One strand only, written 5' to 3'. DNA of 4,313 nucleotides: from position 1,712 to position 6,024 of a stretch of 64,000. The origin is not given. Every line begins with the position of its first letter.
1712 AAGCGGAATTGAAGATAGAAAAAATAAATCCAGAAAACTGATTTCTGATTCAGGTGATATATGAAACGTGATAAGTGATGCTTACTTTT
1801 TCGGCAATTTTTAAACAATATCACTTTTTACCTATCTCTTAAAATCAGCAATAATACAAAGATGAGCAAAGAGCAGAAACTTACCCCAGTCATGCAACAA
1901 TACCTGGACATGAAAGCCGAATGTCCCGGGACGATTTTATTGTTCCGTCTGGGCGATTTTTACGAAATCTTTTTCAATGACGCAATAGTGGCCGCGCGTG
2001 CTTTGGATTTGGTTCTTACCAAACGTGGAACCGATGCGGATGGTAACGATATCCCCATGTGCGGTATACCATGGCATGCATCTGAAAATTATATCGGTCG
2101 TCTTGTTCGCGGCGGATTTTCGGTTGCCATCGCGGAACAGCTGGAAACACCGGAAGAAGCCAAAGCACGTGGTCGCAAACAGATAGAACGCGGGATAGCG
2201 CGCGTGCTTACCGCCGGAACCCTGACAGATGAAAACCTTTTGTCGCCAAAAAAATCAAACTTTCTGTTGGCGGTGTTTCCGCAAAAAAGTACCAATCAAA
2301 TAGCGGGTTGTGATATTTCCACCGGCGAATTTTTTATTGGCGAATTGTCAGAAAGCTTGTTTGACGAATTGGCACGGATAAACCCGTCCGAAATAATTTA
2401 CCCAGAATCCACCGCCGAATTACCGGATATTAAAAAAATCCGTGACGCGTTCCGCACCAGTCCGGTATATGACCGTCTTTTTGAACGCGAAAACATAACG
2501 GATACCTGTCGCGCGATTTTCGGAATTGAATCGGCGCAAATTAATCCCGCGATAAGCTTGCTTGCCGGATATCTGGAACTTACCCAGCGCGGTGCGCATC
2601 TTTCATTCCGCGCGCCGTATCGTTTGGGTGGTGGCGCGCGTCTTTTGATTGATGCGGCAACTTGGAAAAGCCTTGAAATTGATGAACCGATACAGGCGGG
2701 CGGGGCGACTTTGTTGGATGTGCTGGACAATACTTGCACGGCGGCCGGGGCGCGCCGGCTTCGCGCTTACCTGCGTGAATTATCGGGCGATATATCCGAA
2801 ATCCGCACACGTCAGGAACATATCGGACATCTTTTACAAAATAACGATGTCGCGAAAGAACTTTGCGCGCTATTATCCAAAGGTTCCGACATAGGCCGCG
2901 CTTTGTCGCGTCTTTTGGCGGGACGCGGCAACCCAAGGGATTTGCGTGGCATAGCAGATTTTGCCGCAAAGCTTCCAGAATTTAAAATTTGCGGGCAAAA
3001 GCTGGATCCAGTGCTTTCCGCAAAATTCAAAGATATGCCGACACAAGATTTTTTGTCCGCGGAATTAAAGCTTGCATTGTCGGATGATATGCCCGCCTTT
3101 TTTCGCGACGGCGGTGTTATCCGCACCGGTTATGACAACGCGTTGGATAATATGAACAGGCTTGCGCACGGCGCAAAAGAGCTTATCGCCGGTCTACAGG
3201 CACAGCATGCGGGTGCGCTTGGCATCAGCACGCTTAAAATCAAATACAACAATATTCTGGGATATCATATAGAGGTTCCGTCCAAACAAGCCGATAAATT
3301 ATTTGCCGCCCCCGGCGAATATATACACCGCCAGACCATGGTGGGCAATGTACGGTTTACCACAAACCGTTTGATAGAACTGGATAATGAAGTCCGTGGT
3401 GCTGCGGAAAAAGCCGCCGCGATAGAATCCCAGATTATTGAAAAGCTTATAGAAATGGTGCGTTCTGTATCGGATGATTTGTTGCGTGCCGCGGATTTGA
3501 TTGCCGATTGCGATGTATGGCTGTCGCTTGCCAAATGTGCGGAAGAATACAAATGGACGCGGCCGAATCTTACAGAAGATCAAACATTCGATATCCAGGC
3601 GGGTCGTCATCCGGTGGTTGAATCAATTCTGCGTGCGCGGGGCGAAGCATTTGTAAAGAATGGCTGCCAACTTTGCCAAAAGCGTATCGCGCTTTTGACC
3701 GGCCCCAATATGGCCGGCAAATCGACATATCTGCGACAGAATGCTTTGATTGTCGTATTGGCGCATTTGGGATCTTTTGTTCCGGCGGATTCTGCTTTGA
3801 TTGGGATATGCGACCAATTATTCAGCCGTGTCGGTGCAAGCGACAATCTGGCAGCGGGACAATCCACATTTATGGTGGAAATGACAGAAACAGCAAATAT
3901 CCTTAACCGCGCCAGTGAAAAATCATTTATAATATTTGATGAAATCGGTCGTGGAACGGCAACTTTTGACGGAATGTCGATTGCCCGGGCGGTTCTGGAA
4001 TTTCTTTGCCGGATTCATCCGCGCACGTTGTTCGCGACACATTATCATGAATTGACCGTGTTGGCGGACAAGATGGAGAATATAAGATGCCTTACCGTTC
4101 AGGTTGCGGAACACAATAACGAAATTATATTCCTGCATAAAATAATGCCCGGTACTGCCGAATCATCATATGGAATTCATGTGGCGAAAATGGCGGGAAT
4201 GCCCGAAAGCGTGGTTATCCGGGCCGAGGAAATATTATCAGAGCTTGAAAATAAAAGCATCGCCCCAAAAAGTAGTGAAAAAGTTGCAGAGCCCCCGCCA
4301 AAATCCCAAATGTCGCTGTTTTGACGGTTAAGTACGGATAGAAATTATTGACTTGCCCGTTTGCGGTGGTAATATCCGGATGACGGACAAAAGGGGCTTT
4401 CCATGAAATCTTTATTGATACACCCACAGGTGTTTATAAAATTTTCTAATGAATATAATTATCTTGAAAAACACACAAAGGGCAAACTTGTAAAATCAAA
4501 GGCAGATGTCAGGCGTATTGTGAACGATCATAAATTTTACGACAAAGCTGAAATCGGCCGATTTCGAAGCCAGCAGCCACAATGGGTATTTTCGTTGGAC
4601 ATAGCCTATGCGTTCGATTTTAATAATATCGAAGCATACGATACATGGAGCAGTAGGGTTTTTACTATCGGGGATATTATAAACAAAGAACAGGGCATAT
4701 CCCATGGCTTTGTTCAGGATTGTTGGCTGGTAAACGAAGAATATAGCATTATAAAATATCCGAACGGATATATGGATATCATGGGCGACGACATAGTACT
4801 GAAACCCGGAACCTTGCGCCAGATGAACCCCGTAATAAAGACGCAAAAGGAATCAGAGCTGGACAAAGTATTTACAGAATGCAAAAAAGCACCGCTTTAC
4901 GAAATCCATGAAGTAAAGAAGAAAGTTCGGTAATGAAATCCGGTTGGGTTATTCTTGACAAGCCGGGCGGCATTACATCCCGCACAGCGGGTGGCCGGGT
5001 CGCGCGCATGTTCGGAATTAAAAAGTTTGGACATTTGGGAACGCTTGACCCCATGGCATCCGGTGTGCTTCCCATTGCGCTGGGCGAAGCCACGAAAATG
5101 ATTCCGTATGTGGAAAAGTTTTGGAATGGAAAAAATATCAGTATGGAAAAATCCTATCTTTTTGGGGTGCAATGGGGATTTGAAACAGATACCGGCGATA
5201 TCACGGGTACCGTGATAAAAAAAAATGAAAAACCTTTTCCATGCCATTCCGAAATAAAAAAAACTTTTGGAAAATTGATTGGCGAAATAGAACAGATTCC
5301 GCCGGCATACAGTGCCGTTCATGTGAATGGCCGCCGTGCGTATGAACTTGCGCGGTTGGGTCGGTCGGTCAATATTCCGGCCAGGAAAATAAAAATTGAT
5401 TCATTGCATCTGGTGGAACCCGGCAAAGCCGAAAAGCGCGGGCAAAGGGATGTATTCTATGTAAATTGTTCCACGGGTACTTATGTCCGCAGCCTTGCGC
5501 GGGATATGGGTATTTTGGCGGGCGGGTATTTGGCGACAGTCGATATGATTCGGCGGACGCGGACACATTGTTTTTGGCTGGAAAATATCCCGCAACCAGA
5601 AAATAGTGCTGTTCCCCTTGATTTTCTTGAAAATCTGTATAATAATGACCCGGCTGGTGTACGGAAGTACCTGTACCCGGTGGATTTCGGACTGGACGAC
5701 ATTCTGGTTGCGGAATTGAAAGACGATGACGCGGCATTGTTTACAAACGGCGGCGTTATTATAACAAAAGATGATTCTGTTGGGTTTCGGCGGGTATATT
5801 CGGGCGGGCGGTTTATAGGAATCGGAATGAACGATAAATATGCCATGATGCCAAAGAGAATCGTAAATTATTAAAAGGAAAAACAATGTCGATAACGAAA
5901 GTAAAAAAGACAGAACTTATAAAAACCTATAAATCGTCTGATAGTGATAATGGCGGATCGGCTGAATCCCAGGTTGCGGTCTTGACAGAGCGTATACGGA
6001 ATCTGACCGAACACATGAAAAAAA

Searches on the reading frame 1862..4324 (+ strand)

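Call 32: search_protein_families(library=pfam, proteins=[window:1862-4324:+], max_evalue=0.00001)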
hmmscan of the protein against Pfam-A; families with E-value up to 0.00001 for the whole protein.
window:1862-4324:+ (820 aa): 5 families
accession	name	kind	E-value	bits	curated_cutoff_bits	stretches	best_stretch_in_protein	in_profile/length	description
PF00488.27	MutS_V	-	1.1e-81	273.8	30.2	1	611-796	2-188/188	MutS domain V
PF01624.25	MutS_I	-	1.3e-36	125.7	20.6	1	8-124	1-112/113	MutS domain I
PF05192.23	MutS_III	-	2.3e-30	106.8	34.1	1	266-557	1-194/194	MutS domain III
PF05190.23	MutS_IV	-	1.1e-19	70.9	22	1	423-516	1-91/92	MutS family domain IV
PF05188.22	MutS_II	-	6.8e-11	43.1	25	1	133-246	1-128/133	MutS domain II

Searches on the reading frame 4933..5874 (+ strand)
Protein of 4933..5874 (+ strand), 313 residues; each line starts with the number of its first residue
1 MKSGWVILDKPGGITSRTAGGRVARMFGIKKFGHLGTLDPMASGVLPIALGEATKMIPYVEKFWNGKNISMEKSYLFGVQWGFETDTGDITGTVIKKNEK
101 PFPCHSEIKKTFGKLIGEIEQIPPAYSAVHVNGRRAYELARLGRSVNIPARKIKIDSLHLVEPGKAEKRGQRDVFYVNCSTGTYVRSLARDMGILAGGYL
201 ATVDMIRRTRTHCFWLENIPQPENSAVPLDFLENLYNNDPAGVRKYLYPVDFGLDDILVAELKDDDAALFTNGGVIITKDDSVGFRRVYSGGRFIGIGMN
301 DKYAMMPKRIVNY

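Call 32: search_protein_families(library=pfam, proteins=[window:4933-5874:+], max_evalue=0.00001)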
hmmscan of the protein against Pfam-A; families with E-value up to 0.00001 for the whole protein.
window:4933-5874:+ (313 aa): 1 family
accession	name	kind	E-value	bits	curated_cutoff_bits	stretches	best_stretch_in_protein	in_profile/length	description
PF01509.24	TruB_N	-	5.8e-44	150.5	27.3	1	25-185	2-149/149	TruB family pseudouridylate synthase (N terminal domain)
